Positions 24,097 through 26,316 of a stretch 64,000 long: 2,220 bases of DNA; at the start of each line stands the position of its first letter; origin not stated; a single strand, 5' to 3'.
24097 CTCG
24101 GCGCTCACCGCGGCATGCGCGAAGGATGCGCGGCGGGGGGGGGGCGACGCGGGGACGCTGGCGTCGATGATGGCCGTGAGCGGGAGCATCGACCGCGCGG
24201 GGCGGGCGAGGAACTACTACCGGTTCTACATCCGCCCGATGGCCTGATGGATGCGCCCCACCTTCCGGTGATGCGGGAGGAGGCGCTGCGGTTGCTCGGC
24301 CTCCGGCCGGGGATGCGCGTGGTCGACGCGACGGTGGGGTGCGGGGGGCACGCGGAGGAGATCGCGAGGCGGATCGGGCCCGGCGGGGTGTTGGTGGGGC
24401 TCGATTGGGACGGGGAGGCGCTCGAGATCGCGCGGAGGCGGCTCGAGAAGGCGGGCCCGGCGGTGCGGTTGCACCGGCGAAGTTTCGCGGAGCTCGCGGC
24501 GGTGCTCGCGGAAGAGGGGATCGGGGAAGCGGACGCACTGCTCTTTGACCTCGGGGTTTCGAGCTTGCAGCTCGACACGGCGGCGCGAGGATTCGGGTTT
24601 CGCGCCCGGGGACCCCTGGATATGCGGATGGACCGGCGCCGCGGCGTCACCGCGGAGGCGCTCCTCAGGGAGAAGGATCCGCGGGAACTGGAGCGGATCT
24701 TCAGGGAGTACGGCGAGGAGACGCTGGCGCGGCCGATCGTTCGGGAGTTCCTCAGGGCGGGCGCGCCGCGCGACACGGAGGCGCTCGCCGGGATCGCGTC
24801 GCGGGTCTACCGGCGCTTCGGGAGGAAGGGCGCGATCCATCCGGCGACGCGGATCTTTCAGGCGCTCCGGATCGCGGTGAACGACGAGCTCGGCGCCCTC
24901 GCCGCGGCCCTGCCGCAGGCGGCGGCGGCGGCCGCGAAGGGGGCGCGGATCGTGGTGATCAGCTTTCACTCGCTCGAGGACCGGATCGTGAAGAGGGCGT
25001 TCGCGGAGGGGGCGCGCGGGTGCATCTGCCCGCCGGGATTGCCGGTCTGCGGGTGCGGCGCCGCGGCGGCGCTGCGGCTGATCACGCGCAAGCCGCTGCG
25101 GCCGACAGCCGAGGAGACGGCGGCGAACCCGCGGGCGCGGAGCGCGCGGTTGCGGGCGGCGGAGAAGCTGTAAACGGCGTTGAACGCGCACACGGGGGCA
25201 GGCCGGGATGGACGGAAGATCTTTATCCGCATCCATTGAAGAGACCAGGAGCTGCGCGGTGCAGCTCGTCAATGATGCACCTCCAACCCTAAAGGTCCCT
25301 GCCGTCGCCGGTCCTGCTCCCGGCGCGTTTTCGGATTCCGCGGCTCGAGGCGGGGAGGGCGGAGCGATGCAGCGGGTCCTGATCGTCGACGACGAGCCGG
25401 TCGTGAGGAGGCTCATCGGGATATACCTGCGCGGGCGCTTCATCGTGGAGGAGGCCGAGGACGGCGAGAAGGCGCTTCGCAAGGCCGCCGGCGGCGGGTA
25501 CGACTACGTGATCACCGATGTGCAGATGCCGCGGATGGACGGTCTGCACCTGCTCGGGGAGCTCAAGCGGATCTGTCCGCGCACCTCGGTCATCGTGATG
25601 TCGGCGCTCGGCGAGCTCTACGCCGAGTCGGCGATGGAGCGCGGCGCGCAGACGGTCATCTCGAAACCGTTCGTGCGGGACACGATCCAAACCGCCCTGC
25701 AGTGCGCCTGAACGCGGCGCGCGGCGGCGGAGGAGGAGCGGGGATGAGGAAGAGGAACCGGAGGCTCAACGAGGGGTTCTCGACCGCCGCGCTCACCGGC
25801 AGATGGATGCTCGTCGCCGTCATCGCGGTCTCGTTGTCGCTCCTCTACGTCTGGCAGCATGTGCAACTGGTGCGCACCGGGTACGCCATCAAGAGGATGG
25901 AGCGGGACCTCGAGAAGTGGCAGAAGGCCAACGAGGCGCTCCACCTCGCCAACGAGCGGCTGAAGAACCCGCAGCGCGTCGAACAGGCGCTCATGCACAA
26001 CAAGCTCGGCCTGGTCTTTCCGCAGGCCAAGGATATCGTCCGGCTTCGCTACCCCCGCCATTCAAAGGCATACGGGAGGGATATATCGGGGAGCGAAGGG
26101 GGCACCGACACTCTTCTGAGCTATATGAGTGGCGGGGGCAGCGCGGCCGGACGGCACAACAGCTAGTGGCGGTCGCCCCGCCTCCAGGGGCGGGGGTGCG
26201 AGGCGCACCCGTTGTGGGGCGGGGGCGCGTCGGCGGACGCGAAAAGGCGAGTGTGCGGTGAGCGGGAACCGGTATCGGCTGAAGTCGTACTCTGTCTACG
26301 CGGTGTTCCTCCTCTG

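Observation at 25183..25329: ~147-nt rod-shaped RNA with a central bubble inside the dcw operon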

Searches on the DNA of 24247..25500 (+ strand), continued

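Call 51: search_rna_families(sources=[L089, L096, L098, L086], threshold=evalue, max_evalue=1)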
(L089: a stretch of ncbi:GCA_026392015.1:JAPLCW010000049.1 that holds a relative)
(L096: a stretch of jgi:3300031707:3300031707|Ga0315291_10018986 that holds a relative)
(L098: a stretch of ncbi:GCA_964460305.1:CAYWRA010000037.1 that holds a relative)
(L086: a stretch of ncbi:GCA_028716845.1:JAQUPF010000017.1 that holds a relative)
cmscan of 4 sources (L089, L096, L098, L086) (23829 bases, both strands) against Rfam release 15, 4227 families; matches with E-value up to 1: 1.
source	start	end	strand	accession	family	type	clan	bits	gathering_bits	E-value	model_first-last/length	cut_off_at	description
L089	4155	4226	-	RF03186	mir-3689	Gene; miRNA;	-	26.5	58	0.14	1-72/72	no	mir-3689 microRNA precursor family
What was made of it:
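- On 6S RNA: Nothing in four relatives at E <= 1 (call 51).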

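Call 59: search_with_rna_model(model_id=R1, sources=[window, L081, L082, L083, L090, L092, L086, L087, L089, L096, L098, L101, L102, L103, L104], max_evalue=0.000001, make_alignment=true)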
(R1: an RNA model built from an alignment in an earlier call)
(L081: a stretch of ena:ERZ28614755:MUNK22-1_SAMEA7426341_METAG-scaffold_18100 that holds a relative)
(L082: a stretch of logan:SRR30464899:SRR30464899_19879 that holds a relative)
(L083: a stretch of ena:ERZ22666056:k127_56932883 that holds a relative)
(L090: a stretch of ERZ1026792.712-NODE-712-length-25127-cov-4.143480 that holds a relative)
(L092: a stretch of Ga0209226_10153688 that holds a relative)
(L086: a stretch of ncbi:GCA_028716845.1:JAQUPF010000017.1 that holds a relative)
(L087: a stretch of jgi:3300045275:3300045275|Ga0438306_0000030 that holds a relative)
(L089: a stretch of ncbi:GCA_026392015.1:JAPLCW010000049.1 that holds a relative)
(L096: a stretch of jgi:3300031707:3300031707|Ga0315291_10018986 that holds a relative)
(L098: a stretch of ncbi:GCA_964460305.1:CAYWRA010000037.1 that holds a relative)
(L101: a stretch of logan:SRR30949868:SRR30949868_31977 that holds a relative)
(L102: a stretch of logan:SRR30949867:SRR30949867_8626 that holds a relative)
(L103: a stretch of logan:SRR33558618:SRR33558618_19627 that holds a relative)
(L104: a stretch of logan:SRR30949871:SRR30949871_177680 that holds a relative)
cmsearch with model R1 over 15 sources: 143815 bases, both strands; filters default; matches with E-value up to 0.000001: 15.
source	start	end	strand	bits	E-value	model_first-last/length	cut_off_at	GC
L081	1730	1877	+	160.6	1e-32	1-147/147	no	0.61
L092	283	429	-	154.9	1.8e-31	1-147/147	no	0.57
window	25183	25329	+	154.8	1.8e-31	1-147/147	no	0.63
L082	3940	4086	+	154.6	2e-31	1-147/147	no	0.57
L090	750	897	+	154.3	2.4e-31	1-147/147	no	0.63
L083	3939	4086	+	153.7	3.3e-31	1-147/147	no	0.64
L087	3906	4053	+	129.4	6.6e-26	1-147/147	no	0.57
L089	2385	2531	+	127.6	1.6e-25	1-147/147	no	0.52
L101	3510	3657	+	114.6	1.1e-22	1-147/147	no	0.54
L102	2746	2893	+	114.6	1.1e-22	1-147/147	no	0.54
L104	2118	2265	+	114.6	1.1e-22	1-147/147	no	0.54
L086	3929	4073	+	111.3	5.8e-22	1-147/147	no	0.63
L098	2077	2223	+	90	2.6e-17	1-147/147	no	0.52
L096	4070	4217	+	88.9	4.4e-17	1-147/147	no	0.53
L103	3512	3618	+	84.1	5e-16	1-108/147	3'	0.54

Alignment A8: 15 matches aligned to the model, 155 columns, each read 5' to 3' on its own strand. Consensus structure (alignment columns), stored with it:
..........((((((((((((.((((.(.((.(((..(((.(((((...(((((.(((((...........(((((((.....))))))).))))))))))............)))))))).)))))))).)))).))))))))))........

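Call 73: build_rna_model(alignment_id=A8)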
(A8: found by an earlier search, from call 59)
Model R2 built from alignment A8 (15 sequences, 155 columns); structure: stored with the alignment.
model positions 147; base pairs 47; branch points 0; effective number of sequences 1.42; information 0.59 bits per position. Calibrated on 0.2 Mb of random sequence (short: E-values are rough).
structure used (alignment columns):
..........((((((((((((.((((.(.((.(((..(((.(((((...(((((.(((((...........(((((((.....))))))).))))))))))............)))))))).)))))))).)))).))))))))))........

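Call 74: search_with_rna_model(model_id=R2, source=window, filters=off, max_evalue=10)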
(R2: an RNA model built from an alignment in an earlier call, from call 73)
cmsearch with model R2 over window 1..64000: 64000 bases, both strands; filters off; matches with E-value up to 10: 51.
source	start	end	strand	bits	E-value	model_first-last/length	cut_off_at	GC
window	25183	25329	+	146.8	4.2e-31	1-147/147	no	0.63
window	25186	25331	-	18.9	0.025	1-147/147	no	0.63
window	63591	63640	-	18.1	0.037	1-147/147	no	0.74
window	63589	63638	+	16.8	0.073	1-147/147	no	0.76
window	13815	13884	+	15.2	0.17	1-147/147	no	0.76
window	49256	49349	+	14.9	0.2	1-147/147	no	0.71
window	14621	14700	+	13.1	0.5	1-147/147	no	0.73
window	51694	51785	-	12.8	0.59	1-147/147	no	0.71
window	41372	41453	+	12.7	0.61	1-147/147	no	0.62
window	5151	5259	-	11.9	0.94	1-147/147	no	0.73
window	41930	42073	+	11.4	1.2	1-147/147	no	0.69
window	35091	35150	+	11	1.5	1-147/147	no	0.75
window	39957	40009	+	10.9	1.5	1-147/147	no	0.77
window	5609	5654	+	10.8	1.6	1-147/147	no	0.72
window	12451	12521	-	10.7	1.8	1-147/147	no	0.77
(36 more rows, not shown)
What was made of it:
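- On MITE / REP-type repeat: A single hit in 64 kb with filters off (146.8 bits; the next is 18.9 bits on the reverse strand of the same site) (call 74).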

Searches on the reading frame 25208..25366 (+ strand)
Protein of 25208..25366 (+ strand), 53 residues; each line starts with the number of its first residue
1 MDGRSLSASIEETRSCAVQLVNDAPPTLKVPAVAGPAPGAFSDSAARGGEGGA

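Call 11: search_protein_families(library=pfam, proteins=[window:25208-25366:+])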
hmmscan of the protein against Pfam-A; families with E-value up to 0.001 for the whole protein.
window:25208-25366:+ (53 aa): 0 families

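Call 69: find_homologous_proteins(query=window:25208-25366:+, max_evalue=1)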
Query seq(53 aa) (53 aa): 1 proteins with E <= 1 among 1 candidates.
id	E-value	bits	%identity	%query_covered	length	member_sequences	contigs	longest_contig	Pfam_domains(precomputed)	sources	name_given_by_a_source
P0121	1.8e-9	54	76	72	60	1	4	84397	-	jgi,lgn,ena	-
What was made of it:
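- Tried and rejected: Census through the spurious peptide in the 5.8-billion-protein collection: only the already known 60-aa call (call 69).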

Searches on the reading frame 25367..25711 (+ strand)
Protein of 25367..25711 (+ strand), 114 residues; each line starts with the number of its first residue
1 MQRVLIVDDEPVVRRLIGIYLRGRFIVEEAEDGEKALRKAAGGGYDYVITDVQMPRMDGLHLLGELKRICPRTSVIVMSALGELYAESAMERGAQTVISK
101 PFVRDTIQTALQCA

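Call 11: search_protein_families(library=pfam, proteins=[window:25367-25711:+])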
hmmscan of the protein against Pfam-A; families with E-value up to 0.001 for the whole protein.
window:25367-25711:+ (114 aa): 1 family
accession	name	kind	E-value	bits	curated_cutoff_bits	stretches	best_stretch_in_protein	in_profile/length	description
PF00072.30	Response_reg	-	5.5e-26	91.3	30.2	1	4-111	1-110/111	Response regulator receiver domain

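Call 56: search_protein_families(library=ncbifam, proteins=[window:25367-25708:+], max_evalue=0.01)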
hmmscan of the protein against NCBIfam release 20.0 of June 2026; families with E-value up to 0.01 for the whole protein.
window:25367-25708:+ (114 aa): 92 families (the best 25 are shown)
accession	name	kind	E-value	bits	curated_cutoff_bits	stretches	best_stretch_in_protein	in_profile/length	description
NF008469.0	PRK11361.1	equivalog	1.8e-17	63.2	714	1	2-112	5-117/461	acetoacetate metabolism transcriptional regulator AtoC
TIGR01818.1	ntrC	equivalog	3.4e-17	62.4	558.6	1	4-106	1-105/463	nitrogen regulation protein NR(I)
NF001965.0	PRK00742.1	subfamily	2.7e-16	59.7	293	1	3-104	5-111/357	chemotaxis-specific protein-glutamate methyltransferase CheB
NF007969.0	PRK10693.1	equivalog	5.1e-16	58.6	329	1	3-102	9-110/337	two-component system response regulator RssB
NF011695.0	PRK15115.1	equivalog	1.4e-15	57.1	763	1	3-112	8-119/445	two-component system response regulator GlrR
NF007901.0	PRK10610.1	equivalog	3.5e-15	56.3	189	1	3-111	7-120/129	chemotaxis response regulator CheY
NF006900.1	PRK09390.1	equivalog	3.1e-14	53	255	1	3-113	6-118/203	response regulator FixJ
NF051870.1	NAssimRespRegNtrX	equivalog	6.4e-14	51.7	600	1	2-107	2-111/452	nitrogen assimilation response regulator NtrX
NF041367.1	CheY_Halo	equivalog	1.6e-13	51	200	1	4-112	1-111/114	chemotaxis protein CheY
NF008099.0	PRK10841.1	equivalog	1.9e-13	49.1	920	1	3-112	826-937/949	two-component system sensor histidine kinase RcsC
NF045944.1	ResRegRpaBCyano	equivalog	4.2e-13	49.2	330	1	5-110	1-107/229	response regulator transcription factor RpaB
NF009206.0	PRK12555.1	subfamily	1.1e-12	47.5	342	1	3-106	2-110/340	chemotaxis-specific protein-glutamate methyltransferase CheB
NF045505.1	RR_RssB_Pseudo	equivalog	1.2e-12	47.5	700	1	3-102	7-108/394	two-component system response regulator RssB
NF052596.1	RR_EAL_PvrR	equivalog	1.5e-12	46.9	580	1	2-90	4-94/398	response regulator cyclic di-GMP phosphodiesterase PvrR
NF046020.1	HisKinCckABruc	equivalog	3.4e-12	45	1000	1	2-109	750-861/868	cell cycle histidine kinase CckA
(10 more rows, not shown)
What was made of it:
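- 25367..25711 (+): Single-domain CheY-like response-regulator receiver (114 aa), downstream neighbour; its ATG lies 37 nt after the element. Pfam PF00072, E = 5.5e-26 (call 11); generic in NCBIfam (call 56).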

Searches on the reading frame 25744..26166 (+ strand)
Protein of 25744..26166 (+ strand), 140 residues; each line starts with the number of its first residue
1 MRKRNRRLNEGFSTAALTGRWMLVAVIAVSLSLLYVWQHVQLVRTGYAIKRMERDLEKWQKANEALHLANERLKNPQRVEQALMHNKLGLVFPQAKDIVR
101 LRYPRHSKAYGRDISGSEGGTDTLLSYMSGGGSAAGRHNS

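Call 11: search_protein_families(library=pfam, proteins=[window:25744-26166:+])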
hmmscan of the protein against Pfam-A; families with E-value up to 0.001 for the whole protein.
window:25744-26166:+ (140 aa): 0 families

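Call 56: search_protein_families(library=ncbifam, proteins=[window:25744-26163:+], max_evalue=0.01)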
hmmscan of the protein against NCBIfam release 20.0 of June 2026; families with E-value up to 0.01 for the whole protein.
window:25744-26163:+ (140 aa): 2 families
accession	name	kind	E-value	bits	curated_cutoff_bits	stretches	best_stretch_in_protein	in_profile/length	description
TIGR02209.1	ftsL_broad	equivalog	0.00016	21.5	42.45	1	22-82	6-66/85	cell division protein FtsL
NF053549.1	FtsL_Actino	equivalog_domain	0.00017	21.4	55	1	22-101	5-82/83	cell division protein FtsL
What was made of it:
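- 25744..26166 (+): ftsL (weak family match), followed by ftsI, murE and murF. TIGR02209, E = 1.6e-4, below the curated cutoff (call 56).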
